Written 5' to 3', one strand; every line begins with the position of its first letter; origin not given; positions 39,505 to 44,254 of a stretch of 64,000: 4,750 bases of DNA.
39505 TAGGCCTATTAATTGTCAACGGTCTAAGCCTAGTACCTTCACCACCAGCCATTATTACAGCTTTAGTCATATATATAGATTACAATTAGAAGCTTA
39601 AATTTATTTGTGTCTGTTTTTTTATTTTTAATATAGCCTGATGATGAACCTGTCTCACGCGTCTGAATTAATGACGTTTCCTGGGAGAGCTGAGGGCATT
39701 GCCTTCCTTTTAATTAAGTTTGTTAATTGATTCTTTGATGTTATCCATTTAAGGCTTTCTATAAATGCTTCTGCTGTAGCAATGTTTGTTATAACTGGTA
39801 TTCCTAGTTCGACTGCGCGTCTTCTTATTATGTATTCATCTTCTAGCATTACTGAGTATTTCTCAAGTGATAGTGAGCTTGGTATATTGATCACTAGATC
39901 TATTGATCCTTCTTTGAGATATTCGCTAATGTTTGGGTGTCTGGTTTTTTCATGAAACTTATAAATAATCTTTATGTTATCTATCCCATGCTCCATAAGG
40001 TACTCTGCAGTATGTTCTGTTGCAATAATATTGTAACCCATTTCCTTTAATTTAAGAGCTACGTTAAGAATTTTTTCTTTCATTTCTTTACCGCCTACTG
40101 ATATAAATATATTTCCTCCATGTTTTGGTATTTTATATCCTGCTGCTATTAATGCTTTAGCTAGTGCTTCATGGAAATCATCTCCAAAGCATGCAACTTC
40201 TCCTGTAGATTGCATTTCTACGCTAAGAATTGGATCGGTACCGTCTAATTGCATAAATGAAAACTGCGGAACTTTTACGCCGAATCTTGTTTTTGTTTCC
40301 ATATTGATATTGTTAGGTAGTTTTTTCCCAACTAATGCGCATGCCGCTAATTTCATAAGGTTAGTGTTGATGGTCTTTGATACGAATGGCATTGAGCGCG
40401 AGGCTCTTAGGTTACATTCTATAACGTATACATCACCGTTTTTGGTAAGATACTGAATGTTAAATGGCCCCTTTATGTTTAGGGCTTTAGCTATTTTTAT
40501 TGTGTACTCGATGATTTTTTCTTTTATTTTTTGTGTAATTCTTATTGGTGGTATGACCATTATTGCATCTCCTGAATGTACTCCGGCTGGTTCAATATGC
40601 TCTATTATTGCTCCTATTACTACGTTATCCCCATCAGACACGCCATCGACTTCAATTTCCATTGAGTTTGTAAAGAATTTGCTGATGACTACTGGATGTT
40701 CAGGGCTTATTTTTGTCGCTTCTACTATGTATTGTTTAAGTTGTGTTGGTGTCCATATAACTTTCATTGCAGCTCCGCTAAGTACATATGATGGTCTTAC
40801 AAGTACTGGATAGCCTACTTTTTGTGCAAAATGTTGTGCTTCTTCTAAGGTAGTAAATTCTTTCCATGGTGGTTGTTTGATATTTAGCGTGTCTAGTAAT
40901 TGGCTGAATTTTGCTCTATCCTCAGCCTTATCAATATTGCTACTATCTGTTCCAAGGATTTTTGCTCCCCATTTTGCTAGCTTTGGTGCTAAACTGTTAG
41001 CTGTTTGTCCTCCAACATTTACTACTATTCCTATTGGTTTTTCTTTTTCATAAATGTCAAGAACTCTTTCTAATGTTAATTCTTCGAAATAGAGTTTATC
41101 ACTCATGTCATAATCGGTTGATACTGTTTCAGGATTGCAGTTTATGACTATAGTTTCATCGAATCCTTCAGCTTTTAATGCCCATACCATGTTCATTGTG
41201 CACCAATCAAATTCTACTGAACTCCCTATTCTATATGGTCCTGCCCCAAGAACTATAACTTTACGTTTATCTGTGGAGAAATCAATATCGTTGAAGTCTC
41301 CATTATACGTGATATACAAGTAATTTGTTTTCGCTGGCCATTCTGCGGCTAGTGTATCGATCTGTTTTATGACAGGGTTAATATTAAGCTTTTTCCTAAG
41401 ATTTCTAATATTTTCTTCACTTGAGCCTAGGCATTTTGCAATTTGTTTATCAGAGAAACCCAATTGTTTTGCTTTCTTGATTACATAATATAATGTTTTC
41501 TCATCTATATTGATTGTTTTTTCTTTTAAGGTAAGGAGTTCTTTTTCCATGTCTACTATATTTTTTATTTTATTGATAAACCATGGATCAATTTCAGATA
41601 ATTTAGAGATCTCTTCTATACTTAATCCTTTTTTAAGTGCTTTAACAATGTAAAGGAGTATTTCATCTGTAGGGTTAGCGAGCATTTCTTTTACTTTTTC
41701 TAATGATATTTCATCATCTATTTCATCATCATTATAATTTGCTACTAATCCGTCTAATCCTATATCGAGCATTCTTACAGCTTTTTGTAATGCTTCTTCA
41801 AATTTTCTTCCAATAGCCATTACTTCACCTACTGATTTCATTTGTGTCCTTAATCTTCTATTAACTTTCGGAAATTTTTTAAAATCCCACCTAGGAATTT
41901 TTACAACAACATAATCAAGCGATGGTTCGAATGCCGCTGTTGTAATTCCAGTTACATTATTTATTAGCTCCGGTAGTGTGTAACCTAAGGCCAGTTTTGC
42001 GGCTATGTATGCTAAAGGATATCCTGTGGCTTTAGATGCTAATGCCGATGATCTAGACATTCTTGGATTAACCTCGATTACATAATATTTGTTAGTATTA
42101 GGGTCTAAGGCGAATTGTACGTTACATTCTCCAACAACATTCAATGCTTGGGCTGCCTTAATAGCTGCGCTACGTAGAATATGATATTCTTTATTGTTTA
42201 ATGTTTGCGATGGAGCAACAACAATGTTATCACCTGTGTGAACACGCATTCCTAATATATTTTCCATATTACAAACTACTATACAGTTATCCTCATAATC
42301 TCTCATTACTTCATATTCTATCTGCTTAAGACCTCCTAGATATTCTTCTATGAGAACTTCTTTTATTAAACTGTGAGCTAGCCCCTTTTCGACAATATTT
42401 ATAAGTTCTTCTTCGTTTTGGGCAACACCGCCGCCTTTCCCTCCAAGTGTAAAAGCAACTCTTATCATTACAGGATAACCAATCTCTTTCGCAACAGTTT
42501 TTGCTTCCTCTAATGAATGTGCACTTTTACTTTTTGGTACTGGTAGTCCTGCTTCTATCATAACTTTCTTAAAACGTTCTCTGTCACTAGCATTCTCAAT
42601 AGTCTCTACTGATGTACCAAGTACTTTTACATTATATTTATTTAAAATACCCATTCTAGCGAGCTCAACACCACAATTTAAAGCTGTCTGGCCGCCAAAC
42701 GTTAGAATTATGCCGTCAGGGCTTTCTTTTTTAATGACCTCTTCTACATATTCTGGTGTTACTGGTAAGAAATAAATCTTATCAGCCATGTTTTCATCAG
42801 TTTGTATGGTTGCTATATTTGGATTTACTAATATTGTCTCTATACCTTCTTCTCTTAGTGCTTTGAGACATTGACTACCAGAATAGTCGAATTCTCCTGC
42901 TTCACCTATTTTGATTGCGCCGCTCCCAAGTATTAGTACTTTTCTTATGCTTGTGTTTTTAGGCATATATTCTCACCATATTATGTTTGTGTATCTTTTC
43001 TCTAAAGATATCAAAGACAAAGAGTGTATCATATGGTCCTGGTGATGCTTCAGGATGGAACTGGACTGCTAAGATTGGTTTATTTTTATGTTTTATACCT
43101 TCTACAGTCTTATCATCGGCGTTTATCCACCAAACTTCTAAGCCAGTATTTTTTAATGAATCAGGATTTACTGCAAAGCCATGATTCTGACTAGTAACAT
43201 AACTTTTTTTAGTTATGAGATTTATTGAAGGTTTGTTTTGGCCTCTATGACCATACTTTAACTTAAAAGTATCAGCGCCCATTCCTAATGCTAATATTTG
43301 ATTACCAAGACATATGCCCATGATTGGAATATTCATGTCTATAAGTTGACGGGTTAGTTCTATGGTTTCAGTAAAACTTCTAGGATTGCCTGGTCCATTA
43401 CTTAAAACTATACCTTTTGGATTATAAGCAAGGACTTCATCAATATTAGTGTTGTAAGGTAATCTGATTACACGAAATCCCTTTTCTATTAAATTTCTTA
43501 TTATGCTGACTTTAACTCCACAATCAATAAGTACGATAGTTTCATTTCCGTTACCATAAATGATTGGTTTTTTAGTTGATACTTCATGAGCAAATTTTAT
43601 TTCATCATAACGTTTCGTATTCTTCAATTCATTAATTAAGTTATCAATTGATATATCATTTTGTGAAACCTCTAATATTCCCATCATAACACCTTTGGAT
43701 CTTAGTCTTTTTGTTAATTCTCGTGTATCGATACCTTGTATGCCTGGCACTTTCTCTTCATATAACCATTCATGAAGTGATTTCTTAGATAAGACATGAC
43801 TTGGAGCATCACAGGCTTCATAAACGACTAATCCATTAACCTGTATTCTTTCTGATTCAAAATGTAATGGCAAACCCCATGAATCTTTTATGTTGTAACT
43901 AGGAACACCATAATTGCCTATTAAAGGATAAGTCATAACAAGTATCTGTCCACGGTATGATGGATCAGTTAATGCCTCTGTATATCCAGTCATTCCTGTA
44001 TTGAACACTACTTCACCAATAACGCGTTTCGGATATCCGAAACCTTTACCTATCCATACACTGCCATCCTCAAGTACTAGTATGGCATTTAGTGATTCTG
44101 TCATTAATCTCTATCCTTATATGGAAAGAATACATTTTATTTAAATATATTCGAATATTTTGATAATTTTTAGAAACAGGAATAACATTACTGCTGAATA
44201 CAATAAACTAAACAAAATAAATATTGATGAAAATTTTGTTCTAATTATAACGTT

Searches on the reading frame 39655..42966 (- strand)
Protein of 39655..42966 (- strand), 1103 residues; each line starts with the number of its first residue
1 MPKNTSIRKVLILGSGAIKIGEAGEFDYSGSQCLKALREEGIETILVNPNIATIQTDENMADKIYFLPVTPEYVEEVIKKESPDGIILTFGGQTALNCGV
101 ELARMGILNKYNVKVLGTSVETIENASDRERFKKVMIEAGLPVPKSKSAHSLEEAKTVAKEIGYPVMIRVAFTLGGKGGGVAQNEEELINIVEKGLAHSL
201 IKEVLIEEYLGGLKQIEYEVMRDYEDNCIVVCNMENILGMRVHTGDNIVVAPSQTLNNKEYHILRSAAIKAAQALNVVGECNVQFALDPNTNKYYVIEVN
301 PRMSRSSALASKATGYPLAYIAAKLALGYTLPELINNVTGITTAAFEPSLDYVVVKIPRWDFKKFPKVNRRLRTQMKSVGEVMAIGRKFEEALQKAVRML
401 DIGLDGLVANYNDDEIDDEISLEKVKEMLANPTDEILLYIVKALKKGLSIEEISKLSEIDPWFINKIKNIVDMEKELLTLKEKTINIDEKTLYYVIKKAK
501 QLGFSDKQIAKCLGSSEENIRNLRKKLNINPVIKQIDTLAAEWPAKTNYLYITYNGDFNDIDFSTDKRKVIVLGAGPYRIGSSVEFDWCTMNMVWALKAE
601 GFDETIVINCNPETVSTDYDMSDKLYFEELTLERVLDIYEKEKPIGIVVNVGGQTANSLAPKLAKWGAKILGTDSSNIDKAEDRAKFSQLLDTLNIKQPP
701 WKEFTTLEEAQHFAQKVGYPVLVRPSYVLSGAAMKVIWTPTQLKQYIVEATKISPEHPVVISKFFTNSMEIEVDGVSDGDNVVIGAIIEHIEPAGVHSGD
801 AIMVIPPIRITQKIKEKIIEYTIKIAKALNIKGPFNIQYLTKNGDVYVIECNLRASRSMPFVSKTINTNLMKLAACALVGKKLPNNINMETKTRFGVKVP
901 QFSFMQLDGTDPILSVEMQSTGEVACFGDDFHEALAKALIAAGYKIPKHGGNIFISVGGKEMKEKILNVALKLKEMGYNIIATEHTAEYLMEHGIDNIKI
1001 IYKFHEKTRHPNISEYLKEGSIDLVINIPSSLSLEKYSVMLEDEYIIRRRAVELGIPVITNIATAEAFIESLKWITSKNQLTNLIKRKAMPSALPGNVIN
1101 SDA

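Call 38: search_protein_families(library=pfam, proteins=[window:39655-42966:-], max_evalue=0.00001)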
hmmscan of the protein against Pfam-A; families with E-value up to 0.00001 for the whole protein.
window:39655-42966:- (1103 aa): 11 families
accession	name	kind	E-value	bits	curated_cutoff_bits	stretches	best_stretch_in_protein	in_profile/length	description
PF02786.22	CPSase_L_D2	-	1.5e-112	374.7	19.8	2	128-333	1-210/211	Carbamoyl-phosphate synthase L chain, ATP binding domain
PF25596.1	CPSase_L_D1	-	3.7e-93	307.8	27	2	7-124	2-117/118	Carbamoyl phosphate synthase preATP-grasp domain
PF02787.25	CPSase_L_D3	-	1.3e-25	89.6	26.6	1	427-512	1-79/80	Carbamoyl-phosphate synthetase large chain, oligomerisation domain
PF07478.18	Dala_Dala_lig_C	-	1.6e-20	73.9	24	2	692-852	3-173/204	D-ala D-ala ligase C-terminus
PF02142.27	MGS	-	1.9e-19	70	24.1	1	966-1060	2-94/94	MGS-like domain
PF02222.28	ATP-grasp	-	3.1e-18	66.5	27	2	690-854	2-162/179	ATP-grasp domain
PF15632.11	ATPgrasp_Ter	-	5e-13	49.4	29.1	1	815-891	46-119/131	ATP-grasp in the biosynthetic pathway with Ter operon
PF01071.24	GARS_A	-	1e-10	42.2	27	0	132-213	6-92/194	Phosphoribosylglycinamide synthetase, ATP-grasp (A) domain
PF08443.16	RimK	-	5.3e-09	36.4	21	0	126-301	1-165/188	RimK-like ATP-grasp domain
PF02655.19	ATP-grasp_3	-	1.3e-08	35.5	23.2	0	127-304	2-158/160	ATP-grasp domain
PF13549.11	ATP-grasp_5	-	1.3e-07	31.6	27.6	0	130-171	13-54/221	ATP-grasp domain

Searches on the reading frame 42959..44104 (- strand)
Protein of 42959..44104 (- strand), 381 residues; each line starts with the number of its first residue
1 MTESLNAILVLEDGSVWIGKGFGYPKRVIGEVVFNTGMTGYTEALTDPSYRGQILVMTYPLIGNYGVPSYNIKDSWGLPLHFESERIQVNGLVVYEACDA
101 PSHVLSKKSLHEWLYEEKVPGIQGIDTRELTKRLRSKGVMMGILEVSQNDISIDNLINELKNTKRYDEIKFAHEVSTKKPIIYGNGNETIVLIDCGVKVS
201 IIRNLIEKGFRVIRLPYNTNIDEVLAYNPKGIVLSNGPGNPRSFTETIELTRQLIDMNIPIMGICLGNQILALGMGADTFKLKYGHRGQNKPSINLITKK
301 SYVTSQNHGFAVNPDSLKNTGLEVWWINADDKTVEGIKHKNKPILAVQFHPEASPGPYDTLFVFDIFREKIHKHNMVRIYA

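Call 38: search_protein_families(library=pfam, proteins=[window:42959-44104:-], max_evalue=0.00001)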
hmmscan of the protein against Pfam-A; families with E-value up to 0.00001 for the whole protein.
window:42959-44104:- (381 aa): 3 families
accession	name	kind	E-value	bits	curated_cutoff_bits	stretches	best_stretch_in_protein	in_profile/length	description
PF00988.28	CPSase_sm_chain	-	5.4e-51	172.1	27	1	9-144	1-126/126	Carbamoyl-phosphate synthase small chain, CPSase domain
PF00117.34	GATase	-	2.6e-50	171.2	22.8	1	191-368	1-188/190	Glutamine amidotransferase class-I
PF07722.19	Peptidase_C26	-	1.4e-09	38.5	20.5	0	247-280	94-127/219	Peptidase C26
